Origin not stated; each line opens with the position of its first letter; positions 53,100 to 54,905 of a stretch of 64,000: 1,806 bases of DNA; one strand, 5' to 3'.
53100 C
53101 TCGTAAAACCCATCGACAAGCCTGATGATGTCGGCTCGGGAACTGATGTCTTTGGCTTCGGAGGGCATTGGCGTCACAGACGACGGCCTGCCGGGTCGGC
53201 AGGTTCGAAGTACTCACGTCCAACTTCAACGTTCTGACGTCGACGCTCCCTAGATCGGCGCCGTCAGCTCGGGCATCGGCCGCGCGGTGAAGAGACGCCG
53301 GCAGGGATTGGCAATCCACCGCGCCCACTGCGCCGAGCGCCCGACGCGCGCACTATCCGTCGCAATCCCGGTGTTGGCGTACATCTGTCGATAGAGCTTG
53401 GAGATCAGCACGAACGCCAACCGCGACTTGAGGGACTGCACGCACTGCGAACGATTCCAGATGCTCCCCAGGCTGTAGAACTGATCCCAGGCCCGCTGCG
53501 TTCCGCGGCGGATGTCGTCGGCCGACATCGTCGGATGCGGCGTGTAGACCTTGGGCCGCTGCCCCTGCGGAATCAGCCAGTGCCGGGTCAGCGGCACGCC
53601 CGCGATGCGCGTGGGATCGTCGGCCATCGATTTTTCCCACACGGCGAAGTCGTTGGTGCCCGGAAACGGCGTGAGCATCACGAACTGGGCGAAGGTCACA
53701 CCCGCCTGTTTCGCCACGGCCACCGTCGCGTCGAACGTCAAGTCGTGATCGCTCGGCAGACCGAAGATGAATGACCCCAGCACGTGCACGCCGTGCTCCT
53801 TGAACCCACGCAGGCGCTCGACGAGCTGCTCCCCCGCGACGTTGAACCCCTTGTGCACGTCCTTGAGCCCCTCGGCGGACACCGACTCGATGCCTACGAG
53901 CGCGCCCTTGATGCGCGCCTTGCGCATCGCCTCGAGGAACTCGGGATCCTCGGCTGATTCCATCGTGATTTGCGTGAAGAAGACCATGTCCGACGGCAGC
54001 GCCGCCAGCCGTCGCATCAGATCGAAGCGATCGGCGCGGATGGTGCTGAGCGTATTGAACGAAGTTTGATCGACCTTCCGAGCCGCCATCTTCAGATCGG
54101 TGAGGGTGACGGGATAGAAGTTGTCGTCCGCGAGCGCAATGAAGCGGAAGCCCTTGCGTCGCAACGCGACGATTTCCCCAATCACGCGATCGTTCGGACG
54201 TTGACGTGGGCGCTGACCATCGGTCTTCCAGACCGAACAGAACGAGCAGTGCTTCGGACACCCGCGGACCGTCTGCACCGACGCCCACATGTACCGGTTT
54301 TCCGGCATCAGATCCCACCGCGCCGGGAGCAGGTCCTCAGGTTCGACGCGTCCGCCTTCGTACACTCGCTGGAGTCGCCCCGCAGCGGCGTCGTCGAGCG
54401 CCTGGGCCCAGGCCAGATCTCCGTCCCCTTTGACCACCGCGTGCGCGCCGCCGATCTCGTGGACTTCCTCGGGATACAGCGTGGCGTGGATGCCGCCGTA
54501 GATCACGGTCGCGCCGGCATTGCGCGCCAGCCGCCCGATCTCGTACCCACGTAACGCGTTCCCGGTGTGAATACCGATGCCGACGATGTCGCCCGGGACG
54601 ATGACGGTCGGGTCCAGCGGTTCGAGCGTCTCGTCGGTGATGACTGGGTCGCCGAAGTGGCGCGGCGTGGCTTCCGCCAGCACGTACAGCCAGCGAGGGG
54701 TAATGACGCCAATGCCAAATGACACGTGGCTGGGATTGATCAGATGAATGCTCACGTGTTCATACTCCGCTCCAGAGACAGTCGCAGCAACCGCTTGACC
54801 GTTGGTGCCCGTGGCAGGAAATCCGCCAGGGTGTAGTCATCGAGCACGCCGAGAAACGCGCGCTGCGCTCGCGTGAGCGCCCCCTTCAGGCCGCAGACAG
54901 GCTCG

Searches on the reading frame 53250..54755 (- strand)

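Call 30: search_protein_families(library=pfam, proteins=[window:53250-54755:-], max_evalue=0.001)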
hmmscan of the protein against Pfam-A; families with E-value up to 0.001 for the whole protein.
window:53250-54755:- (501 aa): 2 families
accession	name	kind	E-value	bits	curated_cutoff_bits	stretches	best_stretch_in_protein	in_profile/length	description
PF04055.27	Radical_SAM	-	2.2e-14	54.4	29.5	1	161-344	2-162/166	Radical SAM superfamily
PF02310.24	B12-binding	-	8.7e-05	22.8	32.1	0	56-116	53-117/121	B12 binding domain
